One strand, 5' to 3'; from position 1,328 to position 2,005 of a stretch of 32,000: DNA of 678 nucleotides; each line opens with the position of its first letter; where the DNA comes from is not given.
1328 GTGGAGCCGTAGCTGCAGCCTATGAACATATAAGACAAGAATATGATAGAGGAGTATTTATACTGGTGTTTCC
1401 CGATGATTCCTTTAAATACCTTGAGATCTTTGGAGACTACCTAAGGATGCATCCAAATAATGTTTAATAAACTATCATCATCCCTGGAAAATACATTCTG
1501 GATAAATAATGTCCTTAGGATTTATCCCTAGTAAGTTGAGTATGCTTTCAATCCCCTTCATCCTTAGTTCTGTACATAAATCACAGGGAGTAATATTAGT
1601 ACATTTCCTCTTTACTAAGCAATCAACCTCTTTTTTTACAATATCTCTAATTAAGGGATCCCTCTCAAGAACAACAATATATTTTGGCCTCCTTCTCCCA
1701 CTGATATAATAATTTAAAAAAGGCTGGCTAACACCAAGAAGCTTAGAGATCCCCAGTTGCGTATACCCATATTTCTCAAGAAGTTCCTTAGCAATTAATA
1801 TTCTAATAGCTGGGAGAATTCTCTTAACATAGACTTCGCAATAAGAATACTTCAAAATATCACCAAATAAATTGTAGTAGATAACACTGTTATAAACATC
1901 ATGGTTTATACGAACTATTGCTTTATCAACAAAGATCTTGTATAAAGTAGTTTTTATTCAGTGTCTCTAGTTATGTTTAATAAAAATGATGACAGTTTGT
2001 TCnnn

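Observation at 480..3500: Three copies of one oriented 13-bp box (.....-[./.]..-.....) sit in the three promoters of a sulfur-mobilisation block that encodes its own Cys-rich HTH regulator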

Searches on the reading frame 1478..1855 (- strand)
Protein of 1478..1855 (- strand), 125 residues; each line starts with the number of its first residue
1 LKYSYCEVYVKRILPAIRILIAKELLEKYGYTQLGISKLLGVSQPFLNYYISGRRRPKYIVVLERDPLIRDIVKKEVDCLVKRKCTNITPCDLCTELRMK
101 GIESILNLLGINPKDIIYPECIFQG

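Call 4: search_protein_families(library=pfam, proteins=[window:1478-1855:-], max_evalue=0.01)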
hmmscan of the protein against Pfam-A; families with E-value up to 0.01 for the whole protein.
window:1478-1855:- (125 aa): 2 families
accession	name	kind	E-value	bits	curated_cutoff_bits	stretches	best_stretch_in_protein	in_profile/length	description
PF01381.28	HTH_3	-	5.9e-06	26.7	23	1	23-59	2-38/55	Helix-turn-helix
PF12844.13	HTH_19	-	0.0013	19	30.2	0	23-60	5-42/64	Helix-turn-helix domain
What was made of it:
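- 1478..1855 (-): Regulator (125 aa): an N-terminal XRE-type HTH followed by a helical C-terminal domain. Cys residues are at 6, 79, 85, 91, 94 and 121. HTH_3 26.7 bits against a cutoff of 23 (call 4).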

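Call 5: search_protein_families(library=ncbifam, proteins=[window:1478-1855:-], max_evalue=0.01)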
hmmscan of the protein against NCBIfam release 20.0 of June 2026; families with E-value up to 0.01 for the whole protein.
window:1478-1855:- (125 aa): 0 families

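Call 7: find_homologous_proteins(query=window:1478-1855:-, max_evalue=0.001)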
Query window:1478-1855:- (125 aa): 6 proteins with E <= 0.001 among 21 candidates.
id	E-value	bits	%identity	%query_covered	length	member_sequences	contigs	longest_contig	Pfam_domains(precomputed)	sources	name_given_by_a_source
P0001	3.2e-76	272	100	100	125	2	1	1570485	PF01381.29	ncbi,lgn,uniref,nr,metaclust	ncbi:transcriptional regulator-like protein [Staphylothermus marinus F1]|uniref:Transcriptional regu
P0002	1.1e-63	231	83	100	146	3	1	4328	PF01381.29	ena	-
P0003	1.2e-30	124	51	97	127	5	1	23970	PF01381.29,PF13560.13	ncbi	-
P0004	5.5e-25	106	45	98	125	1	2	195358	-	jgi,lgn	jgi:hypothetical protein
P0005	3.2e-8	52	32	94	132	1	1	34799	PF01381.29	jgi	jgi:predicted transcriptional regulator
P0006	8.2e-6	44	43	56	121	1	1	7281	PF01022.27,PF17762.9,PF09520.17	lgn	-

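Call 11: find_related_loci(query=A1, collection=genome_contigs, flank=6000)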
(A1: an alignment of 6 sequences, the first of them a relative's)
Query A1 (125 aa) in genome_contigs; peptide patterns used: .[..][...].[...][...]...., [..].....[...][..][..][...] (x = any residue, [..] = any of these).
430 stretches matched a pattern; 68 encode a relative of the query (tblastn E <= 1e-3); 68 distinct loci.
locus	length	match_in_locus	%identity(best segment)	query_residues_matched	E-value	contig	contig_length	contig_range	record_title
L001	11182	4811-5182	49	1-122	3e-36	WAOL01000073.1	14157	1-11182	MAG: Desulfurococcales archaeon isolate S143_97_esom k151_497207, whole genome shotgun sequence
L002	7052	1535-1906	49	1-122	3e-36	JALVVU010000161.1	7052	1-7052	MAG: Desulfurococcales archaeon isolate M10_metabat1_scaf2bin.047 M10_NODE_6585_length_7052_cov_14.169242, whole genome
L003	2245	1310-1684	44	2-121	1e-26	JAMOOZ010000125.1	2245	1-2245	MAG: Desulfurococcales archaeon isolate 4559-240_maxbin2_scaf2bin.156 4559-240_scaffold_29478_c1, whole genome shotgun s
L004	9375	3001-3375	41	2-121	7e-26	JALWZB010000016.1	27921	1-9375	MAG: Desulfurococcales archaeon isolate T2_metabat1_scaf2bin.068 T2_NODE_1253_length_27921_cov_2.941966, whole genome sh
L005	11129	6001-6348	38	1-117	3e-23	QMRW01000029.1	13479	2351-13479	MAG: Thermoprotei archaeon isolate B20_G17 B20_Guay17_scaffold_00957, whole genome shotgun sequence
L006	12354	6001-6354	38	4-117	7e-21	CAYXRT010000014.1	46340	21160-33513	MAG TPA_asm: uncultured Desulfurococcales archaeon isolate SRP141552_co1_52 genome assembly, contig: NODE_252_length_463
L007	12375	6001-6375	45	2-121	3e-20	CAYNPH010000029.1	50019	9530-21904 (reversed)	MAG TPA_asm: uncultured Desulfurococcaceae archaeon isolate binchicken_co219_317 genome assembly, contig: k141_1460684,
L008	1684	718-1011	42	6-102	2e-18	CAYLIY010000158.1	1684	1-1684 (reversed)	MAG TPA_asm: uncultured Nitrososphaeria archaeon isolate binchicken_co184_20 genome assembly, contig: NODE_167759_length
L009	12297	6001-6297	36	4-98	8e-18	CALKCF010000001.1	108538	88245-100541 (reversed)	MAG: uncultured archaeon isolate S1_Bin_METABAT__43_1 genome assembly, contig: c_000000762198, whole genome shotgun sequ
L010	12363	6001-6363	35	4-120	9e-18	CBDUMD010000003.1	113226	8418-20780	MAG TPA_asm: uncultured Thermoproteales archaeon isolate SRR6823441_binner23_Refined_173 genome assembly, contig: ERZ174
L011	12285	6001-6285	35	4-94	2e-17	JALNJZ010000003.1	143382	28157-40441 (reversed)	MAG: Candidatus Terraquivivens tengchongensis isolate GMQP.bins.8.201907 NODE_32_length_143382_cov_1.964469, whole genom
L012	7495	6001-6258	47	4-93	5e-17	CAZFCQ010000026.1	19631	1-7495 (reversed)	MAG TPA_asm: uncultured Thermoprotei archaeon isolate binchicken_co184_167 genome assembly, contig: NODE_4702_length_196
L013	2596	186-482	37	5-102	1e-16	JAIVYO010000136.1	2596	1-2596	MAG: Campylobacterales bacterium isolate SFP3_RS_05_6 NODE_31041_length_2653_cov_1.714173, whole genome shotgun sequence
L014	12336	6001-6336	37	4-112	4e-16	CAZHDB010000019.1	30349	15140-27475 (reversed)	MAG TPA_asm: uncultured Desulfurococcaceae archaeon isolate binchicken_co184_125 genome assembly, contig: NODE_2171_leng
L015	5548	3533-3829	39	5-102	4e-16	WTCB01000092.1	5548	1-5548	MAG: Candidatus Nanohaloarchaea archaeon isolate GLR72 c_000000356070, whole genome shotgun sequence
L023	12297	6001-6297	39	6-102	4e-14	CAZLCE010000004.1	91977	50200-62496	MAG TPA_asm: uncultured Candidatus Bathyarchaeia archaeon isolate binchicken_co274_114 genome assembly, contig: NODE_606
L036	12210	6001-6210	41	6-75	1e-12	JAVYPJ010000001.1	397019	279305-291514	MAG: Candidatus Aenigmatarchaeota archaeon isolate DRTY-1_201808_bins_47 DRTY-1_201808_bins_47_scaffold_1, whole genome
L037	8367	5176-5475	33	5-101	2e-12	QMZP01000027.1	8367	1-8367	MAG: Candidatus Aenigmatarchaeota archaeon isolate B8_G16 B8_Guay16_scaffold_07354, whole genome shotgun sequence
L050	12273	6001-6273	33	7-97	7e-11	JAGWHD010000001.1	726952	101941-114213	MAG: Candidatus Micrarchaeota archaeon isolate REEA68 REEA68_1_length_726952_cov_8.606876, whole genome shotgun sequence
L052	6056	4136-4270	51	6-50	1e-10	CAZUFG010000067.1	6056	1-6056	MAG TPA_asm: uncultured Candidatus Bathyarchaeia archaeon isolate binchicken_co10_144 genome assembly, contig: NODE_1350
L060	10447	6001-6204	40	6-75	2e-8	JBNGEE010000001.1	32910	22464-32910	MAG: Candidatus Aenigmatarchaeota archaeon isolate E05-068 bin39.fa-1, whole genome shotgun sequence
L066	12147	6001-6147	40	1-50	1e-6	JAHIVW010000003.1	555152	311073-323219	MAG: Nanoarchaeota archaeon isolate MM_PC_MetaG.mb.98 MM_PC_MetaG.mb.98_k141_408500, whole genome shotgun sequence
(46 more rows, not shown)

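Call 17: search_protein_representatives(alignment_id=A1)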
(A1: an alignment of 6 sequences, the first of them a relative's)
Query: 6 sequences, 126 profile positions. Proteins with E-value up to 0.001 (for the whole library): 1923; up to 1e-10: 762; up to 1e-30: 5. The best 150 are listed.
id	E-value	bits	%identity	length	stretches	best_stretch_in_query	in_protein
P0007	3.7e-35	137.0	-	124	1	3-123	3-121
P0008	1.2e-32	128.9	-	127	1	2-118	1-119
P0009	2.5e-32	127.8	-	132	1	2-112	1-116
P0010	1.1e-31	125.8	-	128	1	1-123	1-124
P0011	6.4e-31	123.3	-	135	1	2-118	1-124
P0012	1.7e-29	118.7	-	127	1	2-119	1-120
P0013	5.8e-29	116.9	-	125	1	3-119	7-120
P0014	2.2e-28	115.1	-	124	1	2-113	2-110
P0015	4.1e-28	114.2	-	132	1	2-113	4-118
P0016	1.4e-27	112.5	-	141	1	2-124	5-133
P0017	2.8e-27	111.5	-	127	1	2-111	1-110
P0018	3.1e-27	111.3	-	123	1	2-116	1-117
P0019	5.6e-27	110.5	-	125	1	2-121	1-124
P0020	1.8e-26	108.9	-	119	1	2-117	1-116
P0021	2.0e-26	108.8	-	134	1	1-124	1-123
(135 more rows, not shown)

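Call 19: search_solved_structures(query=A1, max_evalue=1)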
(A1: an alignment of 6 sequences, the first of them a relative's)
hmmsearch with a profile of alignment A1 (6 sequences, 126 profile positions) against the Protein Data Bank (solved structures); distinct sequences matched with E-value up to 1: 20.
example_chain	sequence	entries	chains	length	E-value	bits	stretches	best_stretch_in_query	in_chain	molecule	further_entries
2a6c_A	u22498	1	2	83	0.0079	19.5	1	20-56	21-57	Helix-turn-helix motif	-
3op9_A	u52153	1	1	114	0.012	19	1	25-108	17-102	Pli0006 protein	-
8vd6_A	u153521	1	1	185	0.019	18.3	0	23-82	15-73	CAP REPEAT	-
6af3_B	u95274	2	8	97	0.028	17.7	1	13-59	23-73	HigA antitoxin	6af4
2p5t_A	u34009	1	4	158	0.073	16.4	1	23-56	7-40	Putative transcriptional regulator PezA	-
9lx2_A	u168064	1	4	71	0.11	15.9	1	34-72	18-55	anti-CRISPR-associated protein Aca11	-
7c0g_A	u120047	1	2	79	0.19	15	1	24-55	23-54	Aca1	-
7fa3_A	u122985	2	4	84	0.22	14.8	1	24-55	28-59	Aca1 | anti-CRISPR-associated protein Aca1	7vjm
7vjn_B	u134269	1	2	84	0.22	14.8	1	24-55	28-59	anti-CRISPR-associated protein Aca1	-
5y69_A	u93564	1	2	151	0.37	14.1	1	18-64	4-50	chain A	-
5y6a_A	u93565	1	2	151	0.4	14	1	18-64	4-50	chain A and B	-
2pij_A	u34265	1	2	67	0.41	14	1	26-69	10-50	Prophage Pfl 6 Cro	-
8hnp_A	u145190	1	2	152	0.44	13.9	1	29-83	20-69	Archaeal transcription regulator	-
8tac_A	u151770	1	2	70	0.45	13.9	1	23-64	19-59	DBP48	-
2a63_A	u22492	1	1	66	0.52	13.6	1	30-58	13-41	Regulatory protein cro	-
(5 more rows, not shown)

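Call 21: list_cluster_members(proteins=[P0001, P0005, P0007, P0009, P0010, P0015])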
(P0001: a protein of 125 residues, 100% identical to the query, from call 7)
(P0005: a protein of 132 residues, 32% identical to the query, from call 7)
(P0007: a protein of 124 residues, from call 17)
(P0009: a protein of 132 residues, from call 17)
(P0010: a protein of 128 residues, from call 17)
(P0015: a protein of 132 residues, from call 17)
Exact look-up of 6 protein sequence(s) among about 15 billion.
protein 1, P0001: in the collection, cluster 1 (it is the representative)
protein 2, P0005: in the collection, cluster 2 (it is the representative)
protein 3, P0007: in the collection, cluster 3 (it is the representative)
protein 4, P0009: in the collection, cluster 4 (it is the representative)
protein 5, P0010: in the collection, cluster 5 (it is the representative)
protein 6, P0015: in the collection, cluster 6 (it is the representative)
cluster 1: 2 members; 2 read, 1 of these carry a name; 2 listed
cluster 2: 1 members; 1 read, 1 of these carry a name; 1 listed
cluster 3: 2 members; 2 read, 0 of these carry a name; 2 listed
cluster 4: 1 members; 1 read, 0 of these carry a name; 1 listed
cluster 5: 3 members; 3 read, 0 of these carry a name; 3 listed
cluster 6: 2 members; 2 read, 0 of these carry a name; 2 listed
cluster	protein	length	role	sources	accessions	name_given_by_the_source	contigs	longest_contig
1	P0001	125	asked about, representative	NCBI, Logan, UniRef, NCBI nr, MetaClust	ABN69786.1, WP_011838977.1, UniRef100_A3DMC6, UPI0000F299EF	transcriptional regulator-like protein [Staphylothermus marinus F1] | Transcriptional regulator-like protein n=1 Tax=Staphylothermus marinus (strain ATCC 43588 ... | helix-turn-helix domain-containing protein [Staphylothermus marinus]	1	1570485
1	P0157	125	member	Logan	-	-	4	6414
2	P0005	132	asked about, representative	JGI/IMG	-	predicted transcriptional regulator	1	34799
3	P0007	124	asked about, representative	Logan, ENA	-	-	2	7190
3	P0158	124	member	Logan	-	-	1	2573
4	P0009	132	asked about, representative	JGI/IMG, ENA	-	-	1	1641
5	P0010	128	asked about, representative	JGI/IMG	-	-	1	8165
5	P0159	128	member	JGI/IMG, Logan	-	-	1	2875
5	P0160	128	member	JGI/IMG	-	-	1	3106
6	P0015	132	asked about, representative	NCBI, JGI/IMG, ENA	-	-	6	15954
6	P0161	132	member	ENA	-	-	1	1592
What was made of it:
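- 1478..1855 (-): 100% identical to S. marinus F1 ABN69786.1 (calls 7, 21).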

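Call 24: search_protein_families(library=pfam, proteins=[L023:3500-4720:-, L004:213-1190:+, L023:4717-5904:-, L023:6480-6995:+, L001:9327-9875:+, L001:5549-6631:-, L014:4927-5871:+, L001:2949-4772:+, L023:10723-11421:+, L023:11393-11995:+], max_evalue=0.001)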
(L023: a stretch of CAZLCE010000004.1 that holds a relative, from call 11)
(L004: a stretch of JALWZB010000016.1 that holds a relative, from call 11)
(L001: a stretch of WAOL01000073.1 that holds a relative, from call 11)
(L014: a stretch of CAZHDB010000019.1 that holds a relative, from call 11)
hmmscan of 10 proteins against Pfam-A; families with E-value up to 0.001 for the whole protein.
L023:3500-4720:- (406 aa): 5 families
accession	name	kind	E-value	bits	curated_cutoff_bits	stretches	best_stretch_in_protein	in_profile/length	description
PF13596.12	PAS_10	-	2.8e-30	105.5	22.1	1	286-390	2-106/106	PAS domain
PF04282.18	DUF438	-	1.9e-26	92.2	25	1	12-77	1-66/67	Family of unknown function (DUF438)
PF01814.28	Hemerythrin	-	1.8e-20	74.1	25.3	1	87-225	1-127/127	Hemerythrin HHE cation binding domain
PF08448.16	PAS_4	-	7.6e-05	23.3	23.1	1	289-391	1-107/110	PAS fold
PF13426.13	PAS_9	-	8.8e-05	23.2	27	1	298-391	6-103/103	PAS domain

L004:213-1190:+ (325 aa): 4 families
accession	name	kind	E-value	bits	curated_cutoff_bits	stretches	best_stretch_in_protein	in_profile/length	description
PF00005.33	ABC_tran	-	5e-33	115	25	1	32-185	2-137/137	ABC transporter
PF08352.17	oligo_HPY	-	2.3e-19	70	27.1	1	236-301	1-65/65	Oligopeptide/dipeptide transporter, C-terminal region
PF13304.12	AAA_21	-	1.2e-11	45.7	27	1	122-219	220-302/304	AAA domain, putative AbiEii toxin, Type IV TA system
PF13191.12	AAA_16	-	0.00021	22.3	32.6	1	22-115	3-73/167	AAA ATPase domain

L023:4717-5904:- (395 aa): 4 families
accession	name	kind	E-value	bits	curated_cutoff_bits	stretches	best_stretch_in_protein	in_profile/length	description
PF19583.5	ODP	-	3.8e-30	105.6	27.2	1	38-226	3-194/194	ODP family beta lactamase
PF00753.33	Lactamase_B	-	4.1e-14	53.4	22.7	1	37-225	5-196/196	Metallo-beta-lactamase superfamily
PF00258.30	Flavodoxin_1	-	3.9e-07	30.8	25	1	253-382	1-141/143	Flavodoxin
PF12706.13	Lactamase_B_2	-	8.9e-06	25.9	27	1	56-152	6-116/200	Beta-lactamase superfamily domain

L023:6480-6995:+ (171 aa): 2 families
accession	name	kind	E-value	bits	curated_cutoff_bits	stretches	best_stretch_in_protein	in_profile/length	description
PF23100.1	DUF2096_N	-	3.3e-13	50.3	26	1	6-92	4-92/96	DUF2096 N-terminal four-helical bundle domain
PF09869.16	KH_DUF2096_C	-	0.00015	21.9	24.6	1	111-163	3-55/59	DUF2096 C-terminal KH-like domain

L001:9327-9875:+ (182 aa): 1 family
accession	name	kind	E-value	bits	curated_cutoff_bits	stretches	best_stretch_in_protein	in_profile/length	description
PF01592.21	NifU_N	-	5.1e-37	127.3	22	1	20-142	2-123/127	NifU-like N terminal domain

L001:5549-6631:- (360 aa): 1 family
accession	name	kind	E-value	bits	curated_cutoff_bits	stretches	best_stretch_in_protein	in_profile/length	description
PF00899.27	ThiF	-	2.9e-58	197.3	28.1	1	18-254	2-236/238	ThiF family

L014:4927-5871:+ (314 aa): 4 families
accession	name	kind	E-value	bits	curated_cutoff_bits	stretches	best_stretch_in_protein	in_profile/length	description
PF01171.26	ATP_bind_3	-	5.1e-12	46.3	27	1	50-117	1-67/182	PP-loop family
PF16503.10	zn-ribbon_14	-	3.9e-06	26.7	34.9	1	287-306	1-20/32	Zinc-ribbon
PF22082.2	TtuA_LIM_N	-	1.5e-05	25.4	27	1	3-28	1-26/26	2-thiouridine synthetase TtuA, N-terminal LIM domain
PF03054.22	tRNA_Me_trans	-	4.8e-05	23.6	20.6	1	50-169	2-127/202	tRNA methyl transferase HUP domain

L001:2949-4772:+ (607 aa): 2 families
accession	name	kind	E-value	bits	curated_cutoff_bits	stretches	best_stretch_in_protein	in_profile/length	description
PF00122.25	E1-E2_ATPase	-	2.8e-40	138.2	28.1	1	118-289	1-181/181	E1-E2 ATPase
PF00702.32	Hydrolase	-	8.8e-27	95.2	26.4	1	305-511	1-191/191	haloacid dehalogenase-like hydrolase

L023:10723-11421:+ (232 aa): 1 family
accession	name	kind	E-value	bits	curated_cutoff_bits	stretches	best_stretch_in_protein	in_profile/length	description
PF02616.19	SMC_ScpA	-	1.4e-05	25.6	24.6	1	151-219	160-231/232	Segregation and condensation protein ScpA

L023:11393-11995:+ (200 aa): 1 family
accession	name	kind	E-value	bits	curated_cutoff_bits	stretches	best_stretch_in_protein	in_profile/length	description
PF04079.22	SMC_ScpB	-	1.6e-37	129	27.4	1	30-176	2-153/160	Segregation and condensation complex subunit ScpB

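Call 27: find_homologous_proteins(query=A2, max_evalue=1e-8)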
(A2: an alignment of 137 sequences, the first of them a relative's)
Query A2 (137 sequences) (125 aa, profile of the alignment): 362 proteins with E <= 1e-8 among 1478 candidates; the best 120 are listed.
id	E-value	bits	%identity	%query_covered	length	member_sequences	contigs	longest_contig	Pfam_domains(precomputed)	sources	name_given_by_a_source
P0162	1.8e-42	162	38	78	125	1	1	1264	PF01381.29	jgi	jgi:predicted transcriptional regulator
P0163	5.1e-42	161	39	75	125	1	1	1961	PF01381.29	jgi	-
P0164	6.2e-42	160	40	78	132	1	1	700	-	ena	-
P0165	6.7e-42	160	39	75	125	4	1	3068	PF09048.18,PF01381.29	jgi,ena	-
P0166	7.2e-42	160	39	78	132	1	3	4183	-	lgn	-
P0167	9.0e-42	160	39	75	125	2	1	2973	-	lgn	-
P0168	9.4e-42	160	36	78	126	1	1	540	PF09048.18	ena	-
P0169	2.3e-41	158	37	78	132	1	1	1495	-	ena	-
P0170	2.4e-41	158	39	75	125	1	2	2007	PF09048.18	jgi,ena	-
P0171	3.5e-41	158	39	75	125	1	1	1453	PF09048.18,PF01381.29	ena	-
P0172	4.3e-41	158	43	64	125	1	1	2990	PF09048.18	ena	-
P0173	4.4e-41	158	33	82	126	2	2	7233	PF09048.18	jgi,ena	-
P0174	4.5e-41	158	35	78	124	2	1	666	PF01381.29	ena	-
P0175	5.0e-41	157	36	75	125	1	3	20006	-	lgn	-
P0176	7.0e-41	157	39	78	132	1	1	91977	-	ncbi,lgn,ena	-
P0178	1.2e-40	156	35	78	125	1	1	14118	PF13412.13,PF01381.29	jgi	-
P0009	9.7e-40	153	36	76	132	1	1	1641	-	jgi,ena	-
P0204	2.2e-39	152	35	78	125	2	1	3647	PF01381.29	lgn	-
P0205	2.4e-39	152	43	78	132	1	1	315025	PF01381.29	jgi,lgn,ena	-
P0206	2.7e-39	152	34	78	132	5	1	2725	PF01381.29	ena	-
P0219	4.7e-39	151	34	78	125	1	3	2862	PF01381.29,PF04467.18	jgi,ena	-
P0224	6.3e-39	151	38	78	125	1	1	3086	PF01381.29,PF04467.18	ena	-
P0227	6.7e-39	150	39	77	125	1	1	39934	PF01381.29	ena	-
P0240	1.4e-38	149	34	78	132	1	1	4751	PF01381.29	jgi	jgi:predicted transcriptional regulator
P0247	1.9e-38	149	36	78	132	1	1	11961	PF01381.29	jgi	jgi:predicted transcriptional regulator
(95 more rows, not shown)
